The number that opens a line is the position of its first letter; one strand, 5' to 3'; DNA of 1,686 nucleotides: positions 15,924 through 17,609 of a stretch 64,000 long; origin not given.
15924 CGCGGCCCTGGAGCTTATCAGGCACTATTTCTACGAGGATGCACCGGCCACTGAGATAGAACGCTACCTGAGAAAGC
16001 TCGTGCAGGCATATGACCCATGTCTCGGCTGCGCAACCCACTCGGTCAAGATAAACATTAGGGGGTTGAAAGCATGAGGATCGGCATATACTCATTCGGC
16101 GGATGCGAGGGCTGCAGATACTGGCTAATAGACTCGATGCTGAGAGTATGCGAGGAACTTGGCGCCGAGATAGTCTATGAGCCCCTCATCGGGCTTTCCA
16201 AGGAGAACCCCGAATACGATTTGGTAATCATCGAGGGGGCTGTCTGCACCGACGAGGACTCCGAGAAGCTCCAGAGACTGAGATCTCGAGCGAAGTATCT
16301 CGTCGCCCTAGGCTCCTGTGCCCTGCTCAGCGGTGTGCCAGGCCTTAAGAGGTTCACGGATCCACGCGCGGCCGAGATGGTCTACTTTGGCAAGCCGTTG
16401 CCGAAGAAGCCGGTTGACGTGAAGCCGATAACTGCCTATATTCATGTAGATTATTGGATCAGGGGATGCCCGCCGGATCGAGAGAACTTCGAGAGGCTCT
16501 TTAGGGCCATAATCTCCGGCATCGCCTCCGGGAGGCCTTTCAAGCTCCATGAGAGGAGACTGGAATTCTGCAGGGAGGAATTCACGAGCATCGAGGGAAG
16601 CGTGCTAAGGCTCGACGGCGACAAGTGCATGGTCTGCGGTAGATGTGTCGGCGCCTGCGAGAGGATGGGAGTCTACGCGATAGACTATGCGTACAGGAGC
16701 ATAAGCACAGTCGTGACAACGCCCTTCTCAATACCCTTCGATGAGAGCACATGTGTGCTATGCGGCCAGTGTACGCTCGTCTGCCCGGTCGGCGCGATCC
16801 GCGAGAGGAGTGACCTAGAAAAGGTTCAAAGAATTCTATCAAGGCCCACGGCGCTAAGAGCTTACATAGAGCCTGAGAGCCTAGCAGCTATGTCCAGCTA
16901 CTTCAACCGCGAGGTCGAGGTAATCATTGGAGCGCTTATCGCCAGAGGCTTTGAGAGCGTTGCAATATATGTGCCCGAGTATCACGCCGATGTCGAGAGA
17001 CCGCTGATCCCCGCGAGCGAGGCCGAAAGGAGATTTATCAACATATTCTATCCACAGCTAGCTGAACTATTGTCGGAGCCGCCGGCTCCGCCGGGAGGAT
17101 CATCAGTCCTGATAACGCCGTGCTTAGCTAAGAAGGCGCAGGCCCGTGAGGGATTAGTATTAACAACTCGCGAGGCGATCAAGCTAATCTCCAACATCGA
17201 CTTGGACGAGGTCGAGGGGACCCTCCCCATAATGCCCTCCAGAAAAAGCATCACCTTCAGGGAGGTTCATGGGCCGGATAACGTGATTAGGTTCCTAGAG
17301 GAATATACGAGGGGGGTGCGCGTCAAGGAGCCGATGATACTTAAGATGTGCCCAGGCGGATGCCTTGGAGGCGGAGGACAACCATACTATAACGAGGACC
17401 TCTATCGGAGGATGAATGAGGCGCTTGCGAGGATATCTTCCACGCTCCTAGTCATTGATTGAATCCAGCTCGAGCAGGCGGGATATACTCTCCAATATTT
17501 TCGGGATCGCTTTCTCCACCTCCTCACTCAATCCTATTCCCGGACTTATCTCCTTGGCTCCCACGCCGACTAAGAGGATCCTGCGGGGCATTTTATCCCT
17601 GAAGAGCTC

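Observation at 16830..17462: Degenerate [FeFe]-hydrogenase H-cluster domain fused to a NiFe small-subunit half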

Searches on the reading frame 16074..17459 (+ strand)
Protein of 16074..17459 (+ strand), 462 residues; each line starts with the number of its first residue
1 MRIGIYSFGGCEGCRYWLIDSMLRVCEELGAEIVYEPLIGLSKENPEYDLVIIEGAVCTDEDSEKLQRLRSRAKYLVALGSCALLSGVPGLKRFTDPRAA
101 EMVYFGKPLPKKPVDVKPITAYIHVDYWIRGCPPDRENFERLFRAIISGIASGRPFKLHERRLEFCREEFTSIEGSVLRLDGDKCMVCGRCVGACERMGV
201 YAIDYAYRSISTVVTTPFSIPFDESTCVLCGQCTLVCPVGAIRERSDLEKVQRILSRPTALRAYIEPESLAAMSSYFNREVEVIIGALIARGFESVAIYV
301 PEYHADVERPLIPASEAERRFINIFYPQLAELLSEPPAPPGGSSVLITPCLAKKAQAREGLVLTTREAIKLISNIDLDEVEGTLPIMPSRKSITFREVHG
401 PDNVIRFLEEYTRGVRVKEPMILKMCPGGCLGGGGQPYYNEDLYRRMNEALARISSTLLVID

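Call 3: search_protein_families(library=pfam, proteins=[window:16074-17459:+], max_evalue=1)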
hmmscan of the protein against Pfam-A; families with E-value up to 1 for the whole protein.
window:16074-17459:+ (462 aa): 19 families
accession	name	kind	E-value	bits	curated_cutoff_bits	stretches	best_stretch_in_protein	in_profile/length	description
PF01058.29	Oxidored_q6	-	2.2e-20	73.1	27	1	11-144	1-126/128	NADH ubiquinone oxidoreductase, 20 Kd subunit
PF14697.11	Fer4_21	-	1.3e-08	35.3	35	1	180-242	3-57/59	4Fe-4S dicluster domain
PF12838.12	Fer4_7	-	1.4e-08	35.5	27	1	184-241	1-52/52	4Fe-4S dicluster domain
PF00037.32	Fer4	-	5.8e-08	32.7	21.1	2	221-243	2-24/24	4Fe-4S binding domain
PF13237.11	Fer4_10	-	1.2e-06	28.8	25.5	2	222-252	4-36/53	4Fe-4S dicluster domain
PF13187.11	Fer4_9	-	1.8e-06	28.3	27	2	184-242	1-52/52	4Fe-4S dicluster domain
PF13484.11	Fer4_16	-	3.4e-06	28.2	30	1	227-259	2-35/66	4Fe-4S double cluster binding domain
PF12837.12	Fer4_6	-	5.9e-06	26.4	25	1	222-242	4-24/24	4Fe-4S binding domain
PF02906.19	Fe_hyd_lg_C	-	2.2e-05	24.7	22.1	1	344-434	124-245/245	Iron only hydrogenase large subunit, C-terminal domain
PF12797.12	Fer4_2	-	3.2e-05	24.1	24.5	2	221-239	4-22/22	4Fe-4S binding domain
PF25160.1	LdpA_Fe-S-bd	-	0.00012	22.2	27.6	1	224-246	25-47/49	LdpA Fe-S cluster-binding domain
PF13183.11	Fer4_8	-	0.0011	19.9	27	1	183-240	3-67/68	4Fe-4S dicluster domain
PF17179.9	Fer4_22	-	0.0022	19.2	27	1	227-242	2-17/95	4Fe-4S dicluster domain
PF13459.11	Fer4_15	-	0.0051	17.9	22.4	2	179-196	2-19/66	4Fe-4S single cluster domain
PF13534.11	Fer4_17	-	0.0096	16.9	22.2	1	184-240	1-59/61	4Fe-4S dicluster domain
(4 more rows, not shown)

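Call 4: search_solved_structures(query=window:16074-17459:+, max_evalue=1, show_alignments=3)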
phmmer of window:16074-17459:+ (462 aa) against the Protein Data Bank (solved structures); distinct sequences matched with E-value up to 1: 135 (the best 60 are shown).
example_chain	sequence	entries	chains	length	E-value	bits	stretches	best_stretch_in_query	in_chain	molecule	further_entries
8a6t_A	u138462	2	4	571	3e-28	102.2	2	170-291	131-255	Electron bifurcating hydrogenase subunit HydA1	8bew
7p5h_A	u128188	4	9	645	2.7e-27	99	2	155-287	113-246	Fe-hydrogenase, subunit alpha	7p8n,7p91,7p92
9rj9_A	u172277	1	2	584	2.5e-22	82.7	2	135-283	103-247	Iron hydrogenase 1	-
1c4a_A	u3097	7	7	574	4e-22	82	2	135-283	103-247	PROTEIN (FE-ONLY HYDROGENASE) | PROTEIN (PERIPLASMIC HYDROGENASE 1) | Iron hydrogenase 1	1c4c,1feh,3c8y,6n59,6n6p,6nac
6gm0_A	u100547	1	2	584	4.1e-22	82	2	135-283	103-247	Iron hydrogenase 1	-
6yf4_A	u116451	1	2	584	4.1e-22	82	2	135-283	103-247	Iron hydrogenase 1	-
5la3_A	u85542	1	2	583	4.2e-22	82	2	135-283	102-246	Iron hydrogenase 1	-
4xdd_A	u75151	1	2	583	4.2e-22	81.9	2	135-283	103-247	Iron hydrogenase 1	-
4xdc_A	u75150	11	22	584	4.3e-22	81.9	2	135-283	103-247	Iron hydrogenase 1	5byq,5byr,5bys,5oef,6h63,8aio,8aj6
6gm4_A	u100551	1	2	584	4.3e-22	81.9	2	135-283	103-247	Iron hydrogenase 1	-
6gly_A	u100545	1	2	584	4.3e-22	81.9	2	135-283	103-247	Iron hydrogenase 1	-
6glz_A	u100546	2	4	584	4.3e-22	81.9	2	135-283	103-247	Iron hydrogenase 1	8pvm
7qhf_A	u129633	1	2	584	4.3e-22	81.9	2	135-283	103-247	Iron hydrogenase 1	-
6gm8_A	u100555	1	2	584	4.4e-22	81.9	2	135-283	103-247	Iron hydrogenase 1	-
6gm2_A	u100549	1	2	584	4.5e-22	81.8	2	135-283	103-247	Iron hydrogenase 1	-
9e1j_A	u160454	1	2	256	1.2e-18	70.5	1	1-141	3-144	Sulfhydrogenase 1 subunit delta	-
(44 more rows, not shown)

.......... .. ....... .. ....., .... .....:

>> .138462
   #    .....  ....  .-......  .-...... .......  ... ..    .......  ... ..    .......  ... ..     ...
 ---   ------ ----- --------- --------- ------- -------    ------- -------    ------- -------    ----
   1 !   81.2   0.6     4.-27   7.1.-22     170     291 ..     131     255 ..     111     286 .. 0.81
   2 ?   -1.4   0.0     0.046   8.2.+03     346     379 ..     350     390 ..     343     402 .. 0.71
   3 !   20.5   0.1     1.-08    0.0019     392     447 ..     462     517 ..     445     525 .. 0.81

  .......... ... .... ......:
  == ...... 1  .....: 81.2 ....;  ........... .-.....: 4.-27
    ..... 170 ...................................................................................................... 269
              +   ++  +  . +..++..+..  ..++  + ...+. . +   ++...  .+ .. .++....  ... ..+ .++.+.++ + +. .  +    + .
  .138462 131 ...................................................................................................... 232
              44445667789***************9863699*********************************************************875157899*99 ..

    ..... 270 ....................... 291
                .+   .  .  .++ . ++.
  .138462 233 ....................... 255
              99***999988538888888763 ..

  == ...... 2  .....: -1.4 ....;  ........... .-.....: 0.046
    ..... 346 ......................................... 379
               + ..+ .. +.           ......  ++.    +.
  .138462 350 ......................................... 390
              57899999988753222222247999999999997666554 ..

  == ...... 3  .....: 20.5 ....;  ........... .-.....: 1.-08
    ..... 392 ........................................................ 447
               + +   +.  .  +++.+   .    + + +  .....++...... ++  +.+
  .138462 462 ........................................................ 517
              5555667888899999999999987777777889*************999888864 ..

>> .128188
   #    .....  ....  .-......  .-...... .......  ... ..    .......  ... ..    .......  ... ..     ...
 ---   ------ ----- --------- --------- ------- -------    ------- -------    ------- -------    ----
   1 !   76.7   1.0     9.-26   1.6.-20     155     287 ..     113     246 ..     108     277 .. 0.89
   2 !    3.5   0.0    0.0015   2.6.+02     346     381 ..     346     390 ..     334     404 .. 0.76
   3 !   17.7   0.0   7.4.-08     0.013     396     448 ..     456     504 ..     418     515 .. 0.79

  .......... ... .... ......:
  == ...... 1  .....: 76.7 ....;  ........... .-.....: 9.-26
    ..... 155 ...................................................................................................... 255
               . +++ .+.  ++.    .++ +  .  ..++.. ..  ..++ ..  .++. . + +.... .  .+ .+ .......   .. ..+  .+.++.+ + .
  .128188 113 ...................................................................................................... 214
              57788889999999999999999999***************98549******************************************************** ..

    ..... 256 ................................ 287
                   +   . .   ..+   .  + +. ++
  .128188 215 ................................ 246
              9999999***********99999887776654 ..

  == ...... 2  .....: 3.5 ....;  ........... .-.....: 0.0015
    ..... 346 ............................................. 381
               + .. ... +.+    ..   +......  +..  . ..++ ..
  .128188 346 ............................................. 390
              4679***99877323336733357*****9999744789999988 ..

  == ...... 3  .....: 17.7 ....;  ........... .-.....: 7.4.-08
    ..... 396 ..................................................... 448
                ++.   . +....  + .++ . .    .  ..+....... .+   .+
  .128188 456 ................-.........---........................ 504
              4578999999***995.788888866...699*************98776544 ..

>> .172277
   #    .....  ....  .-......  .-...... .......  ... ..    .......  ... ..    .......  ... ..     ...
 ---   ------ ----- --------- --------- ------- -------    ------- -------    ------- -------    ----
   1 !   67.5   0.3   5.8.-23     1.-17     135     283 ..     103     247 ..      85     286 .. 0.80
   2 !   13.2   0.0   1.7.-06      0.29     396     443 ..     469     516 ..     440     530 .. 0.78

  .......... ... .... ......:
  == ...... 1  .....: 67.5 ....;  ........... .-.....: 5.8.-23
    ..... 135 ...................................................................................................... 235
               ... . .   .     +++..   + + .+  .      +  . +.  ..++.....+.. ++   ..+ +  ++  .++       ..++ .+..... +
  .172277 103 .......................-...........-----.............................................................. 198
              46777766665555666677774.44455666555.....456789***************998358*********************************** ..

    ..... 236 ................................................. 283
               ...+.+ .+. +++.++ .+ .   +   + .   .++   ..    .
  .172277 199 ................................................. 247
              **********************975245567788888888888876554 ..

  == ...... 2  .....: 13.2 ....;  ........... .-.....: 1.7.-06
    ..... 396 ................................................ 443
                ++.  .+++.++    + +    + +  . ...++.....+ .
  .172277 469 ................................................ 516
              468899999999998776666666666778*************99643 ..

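Call 6: find_homologous_proteins(query=window:16074-17459:+, max_evalue=0.00001)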
Query window:16074-17459:+ (462 aa): 803 proteins with E <= 0.00001 among 8000 candidates; the best 120 are listed.
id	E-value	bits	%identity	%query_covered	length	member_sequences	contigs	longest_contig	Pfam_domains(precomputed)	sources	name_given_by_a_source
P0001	0.0e+0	1023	97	100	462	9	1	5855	PF14697.12,PF02906.20,PF12797.13,PF12837.13,PF00037.33,PF13484.12,PF12838.13,PF13237.12,PF01058.30,PF13187.12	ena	-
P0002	1.2e-277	939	88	100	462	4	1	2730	PF14697.12,PF12797.13,PF12837.13,PF00037.33,PF13484.12,PF12838.13,PF13237.12,PF01058.30,PF13187.12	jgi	-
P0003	4.1e-277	938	88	100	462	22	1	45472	PF14697.12,PF12797.13,PF12837.13,PF00037.33,PF13484.12,PF12838.13,PF13237.12,PF01058.30,PF13187.12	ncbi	-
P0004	8.0e-251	851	79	100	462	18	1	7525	PF14697.12,PF12837.13,PF00037.33,PF13484.12,PF12838.13,PF13237.12,PF01058.30,PF13187.12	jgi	-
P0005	3.1e-249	846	78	100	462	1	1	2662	PF14697.12,PF12837.13,PF00037.33,PF13484.12,PF12838.13,PF13237.12,PF01058.30,PF13187.12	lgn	-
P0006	2.9e-236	803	74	100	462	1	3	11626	PF14697.12,PF12837.13,PF00037.33,PF13484.12,PF12838.13,PF13237.12,PF01058.30,PF13187.12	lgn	-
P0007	2.7e-228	777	71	100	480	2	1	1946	PF14697.12,PF12837.13,PF00037.33,PF13484.12,PF12838.13,PF13237.12,PF01058.30,PF13187.12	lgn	-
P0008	1.5e-190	652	90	70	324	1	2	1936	PF14697.12,PF12797.13,PF12837.13,PF00037.33,PF13484.12,PF12838.13,PF13237.12,PF01058.30,PF13187.12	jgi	-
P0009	1.1e-153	531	54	99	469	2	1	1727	PF14697.12,PF12797.13,PF12837.13,PF00037.33,PF13484.12,PF12838.13,PF13534.12,PF13237.12,PF13183.12,PF01058.30,PF13187.12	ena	-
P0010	2.8e-145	503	54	95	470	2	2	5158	PF14697.12,PF12797.13,PF12837.13,PF00037.33,PF13484.12,PF12838.13,PF25160.2,PF13237.12,PF01058.30,PF13187.12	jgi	-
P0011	6.7e-137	475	49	98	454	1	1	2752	PF14697.12,PF02906.20,PF12837.13,PF00037.33,PF13484.12,PF12838.13,PF25160.2,PF13237.12,PF01058.30,PF13187.12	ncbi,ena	-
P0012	1.2e-127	445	47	99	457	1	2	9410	PF14697.12,PF12797.13,PF12837.13,PF00037.33,PF13484.12,PF12838.13,PF13534.12,PF13237.12,PF01058.30,PF13187.12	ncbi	ncbi:MAG: 4Fe-4S dicluster domain-containing protein [Candidatus Njordarchaeales archaeon]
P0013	1.1e-126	442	47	98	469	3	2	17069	PF14697.12,PF12837.13,PF13484.12,PF12838.13,PF13459.12,PF02906.20,PF12797.13,PF00037.33,PF25160.2,PF13237.12,PF13183.12,PF01058.30,PF13187.12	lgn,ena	-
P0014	2.1e-105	371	41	99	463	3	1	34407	PF14697.12,PF12837.13,PF13484.12,PF12838.13,PF13459.12,PF02906.20,PF12797.13,PF00037.33,PF25160.2,PF13237.12,PF01058.30,PF13187.12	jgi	jgi:coenzyme F420-reducing hydrogenase gamma subunit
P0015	1.5e-103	365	43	99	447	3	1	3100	PF14697.12,PF12797.13,PF12837.13,PF00037.33,PF13484.12,PF12838.13,PF25160.2,PF13237.12,PF01058.30,PF13187.12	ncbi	-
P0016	7.9e-103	363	42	95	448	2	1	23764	PF14697.12,PF12797.13,PF12837.13,PF00037.33,PF13484.12,PF12838.13,PF13237.12,PF01058.30,PF13187.12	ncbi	ncbi:MAG: 4Fe-4S dicluster domain-containing protein [Candidatus Asgardarchaeia archaeon]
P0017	4.5e-100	354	43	95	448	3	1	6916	PF14697.12,PF12797.13,PF12837.13,PF00037.33,PF13484.12,PF12838.13,PF13237.12,PF01058.30,PF13187.12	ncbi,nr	ncbi:MAG: 4Fe-4S binding protein [Candidatus Odinarchaeota archaeon]|nr:4Fe-4S binding protein [Cand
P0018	2.1e-99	352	41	82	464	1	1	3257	PF14697.12,PF02906.20,PF12837.13,PF00037.33,PF13484.12,PF12838.13,PF13459.12,PF13237.12,PF01058.30,PF13187.12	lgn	-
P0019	1.2e-98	349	40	98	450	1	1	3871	PF14697.12,PF12837.13,PF00037.33,PF12838.13,PF22117.3,PF13237.12,PF01058.30,PF13187.12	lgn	-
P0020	1.2e-93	333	40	95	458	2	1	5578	PF14697.12,PF02906.20,PF12797.13,PF12837.13,PF00037.33,PF13484.12,PF12838.13,PF13459.12,PF13237.12,PF01058.30,PF13187.12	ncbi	ncbi:MAG: 4Fe-4S binding protein, partial [Candidatus Bathyarchaeia archaeon]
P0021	8.6e-67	244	35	95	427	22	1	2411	PF14697.12,PF13484.12,PF12838.13,PF13534.12,PF13183.12,PF01058.30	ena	-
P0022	3.8e-64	235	34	95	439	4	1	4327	PF14697.12,PF12797.13,PF00037.33,PF13484.12,PF12838.13,PF13183.12,PF01058.30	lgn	-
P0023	2.3e-44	170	31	93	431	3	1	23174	PF12838.13,PF13237.12,PF01058.30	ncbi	-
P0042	8.0e-20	89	28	44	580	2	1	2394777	PF14697.12,PF10588.15,PF02256.23,PF12837.13,PF12838.13,PF22117.3,PF13510.12,PF02906.20,PF00037.33,PF13237.12,PF13183.12,PF13187.12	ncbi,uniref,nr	ncbi:NADH-dependent [FeFe] hydrogenase, group A6 [Miniphocaeibacter halophilus]|uniref:Iron hydrogen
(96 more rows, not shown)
